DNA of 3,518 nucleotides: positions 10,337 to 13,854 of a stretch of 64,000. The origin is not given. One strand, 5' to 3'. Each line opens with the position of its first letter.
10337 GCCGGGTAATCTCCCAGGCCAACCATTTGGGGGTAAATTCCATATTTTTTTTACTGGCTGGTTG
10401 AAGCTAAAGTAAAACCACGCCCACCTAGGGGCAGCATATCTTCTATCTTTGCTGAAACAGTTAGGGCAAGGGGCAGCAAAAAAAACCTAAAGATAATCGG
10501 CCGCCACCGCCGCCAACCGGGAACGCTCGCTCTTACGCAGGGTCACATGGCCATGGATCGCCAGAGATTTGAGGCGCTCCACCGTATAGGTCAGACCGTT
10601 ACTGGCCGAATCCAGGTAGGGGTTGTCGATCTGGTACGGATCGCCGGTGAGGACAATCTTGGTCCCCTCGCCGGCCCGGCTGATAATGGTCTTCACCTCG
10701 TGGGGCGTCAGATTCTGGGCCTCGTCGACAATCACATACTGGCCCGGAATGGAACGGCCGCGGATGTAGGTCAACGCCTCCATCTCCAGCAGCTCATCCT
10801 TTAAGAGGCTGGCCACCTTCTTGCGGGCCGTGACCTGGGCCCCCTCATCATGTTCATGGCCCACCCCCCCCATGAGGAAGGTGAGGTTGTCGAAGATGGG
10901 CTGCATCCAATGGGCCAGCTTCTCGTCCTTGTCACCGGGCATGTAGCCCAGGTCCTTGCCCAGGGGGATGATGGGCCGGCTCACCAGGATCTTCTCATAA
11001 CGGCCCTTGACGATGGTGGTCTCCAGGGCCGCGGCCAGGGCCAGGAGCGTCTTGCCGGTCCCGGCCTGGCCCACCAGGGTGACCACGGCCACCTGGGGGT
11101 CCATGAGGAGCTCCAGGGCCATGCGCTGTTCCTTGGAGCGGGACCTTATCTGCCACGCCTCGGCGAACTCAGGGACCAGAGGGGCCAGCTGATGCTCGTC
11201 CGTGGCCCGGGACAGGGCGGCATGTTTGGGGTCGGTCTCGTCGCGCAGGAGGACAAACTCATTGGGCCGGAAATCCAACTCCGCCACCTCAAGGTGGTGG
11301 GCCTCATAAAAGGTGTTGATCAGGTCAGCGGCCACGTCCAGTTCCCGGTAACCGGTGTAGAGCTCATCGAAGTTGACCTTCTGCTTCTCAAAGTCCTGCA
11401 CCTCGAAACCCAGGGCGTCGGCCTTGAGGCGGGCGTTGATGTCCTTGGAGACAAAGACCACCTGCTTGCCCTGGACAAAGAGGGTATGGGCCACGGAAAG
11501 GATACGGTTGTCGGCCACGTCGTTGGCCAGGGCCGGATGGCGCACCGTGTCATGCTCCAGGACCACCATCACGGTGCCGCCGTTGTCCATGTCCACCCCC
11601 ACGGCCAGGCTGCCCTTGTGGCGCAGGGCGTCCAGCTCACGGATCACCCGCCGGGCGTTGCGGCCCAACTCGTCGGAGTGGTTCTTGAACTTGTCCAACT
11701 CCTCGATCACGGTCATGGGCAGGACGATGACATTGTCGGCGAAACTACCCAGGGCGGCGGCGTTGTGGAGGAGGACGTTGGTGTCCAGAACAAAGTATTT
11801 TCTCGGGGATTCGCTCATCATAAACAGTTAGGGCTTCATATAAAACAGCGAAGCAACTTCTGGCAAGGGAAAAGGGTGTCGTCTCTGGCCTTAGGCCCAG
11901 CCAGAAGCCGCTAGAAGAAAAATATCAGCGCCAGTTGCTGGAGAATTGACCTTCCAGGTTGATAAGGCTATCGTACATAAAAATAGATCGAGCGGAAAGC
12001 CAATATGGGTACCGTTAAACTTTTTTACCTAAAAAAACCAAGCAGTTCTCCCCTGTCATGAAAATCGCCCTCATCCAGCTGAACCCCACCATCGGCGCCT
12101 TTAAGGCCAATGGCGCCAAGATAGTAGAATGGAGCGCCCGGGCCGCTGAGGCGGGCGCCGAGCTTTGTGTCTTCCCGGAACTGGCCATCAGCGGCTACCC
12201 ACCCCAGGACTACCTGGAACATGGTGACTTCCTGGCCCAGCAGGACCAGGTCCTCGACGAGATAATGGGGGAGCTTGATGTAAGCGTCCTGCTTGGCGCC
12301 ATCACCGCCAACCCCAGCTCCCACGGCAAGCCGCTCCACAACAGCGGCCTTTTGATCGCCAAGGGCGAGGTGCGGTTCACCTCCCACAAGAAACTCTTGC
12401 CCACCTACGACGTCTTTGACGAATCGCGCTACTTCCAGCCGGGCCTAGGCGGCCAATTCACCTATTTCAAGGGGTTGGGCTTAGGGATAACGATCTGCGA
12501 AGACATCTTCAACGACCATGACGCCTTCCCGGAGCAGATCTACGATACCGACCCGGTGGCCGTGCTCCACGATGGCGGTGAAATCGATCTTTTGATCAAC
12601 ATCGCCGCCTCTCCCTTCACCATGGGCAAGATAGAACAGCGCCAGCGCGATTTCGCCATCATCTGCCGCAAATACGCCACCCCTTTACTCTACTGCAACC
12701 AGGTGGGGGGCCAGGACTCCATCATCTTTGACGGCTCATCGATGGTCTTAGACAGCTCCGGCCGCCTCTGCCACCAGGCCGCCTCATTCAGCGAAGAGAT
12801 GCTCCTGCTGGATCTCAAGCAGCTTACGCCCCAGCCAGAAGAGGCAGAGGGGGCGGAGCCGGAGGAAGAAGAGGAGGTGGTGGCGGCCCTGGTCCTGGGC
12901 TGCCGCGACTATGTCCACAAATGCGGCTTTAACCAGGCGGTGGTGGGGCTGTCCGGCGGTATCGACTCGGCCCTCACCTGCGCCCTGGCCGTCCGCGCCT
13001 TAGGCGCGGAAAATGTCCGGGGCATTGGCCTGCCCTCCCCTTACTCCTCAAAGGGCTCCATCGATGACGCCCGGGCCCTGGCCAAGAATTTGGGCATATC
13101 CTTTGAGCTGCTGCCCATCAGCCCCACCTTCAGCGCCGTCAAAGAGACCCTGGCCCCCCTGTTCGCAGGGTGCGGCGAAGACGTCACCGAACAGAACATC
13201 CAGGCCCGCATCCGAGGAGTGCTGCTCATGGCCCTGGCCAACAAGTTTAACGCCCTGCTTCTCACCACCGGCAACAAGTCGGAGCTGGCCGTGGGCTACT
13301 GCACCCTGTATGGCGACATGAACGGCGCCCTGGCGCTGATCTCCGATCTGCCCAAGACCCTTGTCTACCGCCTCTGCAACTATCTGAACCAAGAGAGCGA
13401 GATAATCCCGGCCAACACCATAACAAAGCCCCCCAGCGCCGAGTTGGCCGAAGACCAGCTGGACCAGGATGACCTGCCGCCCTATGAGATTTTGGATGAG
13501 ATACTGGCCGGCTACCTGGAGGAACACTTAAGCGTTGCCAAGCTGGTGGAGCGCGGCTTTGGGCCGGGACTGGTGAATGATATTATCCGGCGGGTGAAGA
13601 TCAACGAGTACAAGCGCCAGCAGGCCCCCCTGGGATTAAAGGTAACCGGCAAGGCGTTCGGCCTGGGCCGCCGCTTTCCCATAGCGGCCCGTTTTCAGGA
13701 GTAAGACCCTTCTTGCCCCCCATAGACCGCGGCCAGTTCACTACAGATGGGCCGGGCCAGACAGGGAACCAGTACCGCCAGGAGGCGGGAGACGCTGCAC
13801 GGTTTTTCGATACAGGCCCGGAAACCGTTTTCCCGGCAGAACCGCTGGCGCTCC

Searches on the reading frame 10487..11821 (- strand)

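Call 55: search_protein_families(library=pfam, proteins=[window:10487-11821:-], max_evalue=0.00001)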
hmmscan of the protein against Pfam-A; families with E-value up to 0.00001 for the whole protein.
window:10487-11821:- (444 aa): 4 families
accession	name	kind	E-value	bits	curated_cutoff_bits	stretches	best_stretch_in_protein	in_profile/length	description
PF02562.22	PhoH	-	1.1e-47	162.6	27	1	224-438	1-196/205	PhoH-like protein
PF13638.12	PIN_4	-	1.5e-30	106.6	21.9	1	10-145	1-132/132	PIN domain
PF13604.12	AAA_30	-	7.4e-10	39.3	27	1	229-398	3-128/191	AAA domain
PF13245.12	AAA_19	-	9.5e-06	26.3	25.1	0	352-398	83-129/134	AAA domain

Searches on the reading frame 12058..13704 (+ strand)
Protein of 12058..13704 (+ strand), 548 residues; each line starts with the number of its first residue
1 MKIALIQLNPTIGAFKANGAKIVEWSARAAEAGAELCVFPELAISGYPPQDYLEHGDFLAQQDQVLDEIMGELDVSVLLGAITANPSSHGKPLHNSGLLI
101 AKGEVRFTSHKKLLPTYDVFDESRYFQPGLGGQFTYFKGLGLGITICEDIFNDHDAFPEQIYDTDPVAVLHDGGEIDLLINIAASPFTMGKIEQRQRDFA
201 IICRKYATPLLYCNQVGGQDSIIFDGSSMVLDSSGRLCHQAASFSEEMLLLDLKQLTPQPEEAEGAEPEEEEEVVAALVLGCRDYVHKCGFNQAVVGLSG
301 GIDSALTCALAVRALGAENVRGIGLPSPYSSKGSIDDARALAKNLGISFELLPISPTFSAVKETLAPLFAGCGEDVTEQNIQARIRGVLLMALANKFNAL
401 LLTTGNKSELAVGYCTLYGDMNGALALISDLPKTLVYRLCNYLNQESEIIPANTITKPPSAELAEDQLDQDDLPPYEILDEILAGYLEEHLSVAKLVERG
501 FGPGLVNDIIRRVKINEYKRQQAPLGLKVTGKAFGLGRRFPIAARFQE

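Call 5: search_protein_families(library=pfam, proteins=[window:12058-13704:+])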
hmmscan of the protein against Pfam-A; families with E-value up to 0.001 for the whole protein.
window:12058-13704:+ (548 aa): 2 families
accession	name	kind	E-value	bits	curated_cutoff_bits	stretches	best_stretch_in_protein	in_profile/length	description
PF02540.23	NAD_synthase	-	1.8e-71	240.5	21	1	275-523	2-242/242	NAD synthase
PF00795.27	CN_hydrolase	-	9.4e-20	71.5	23.2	1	2-254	1-247/256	Carbon-nitrogen hydrolase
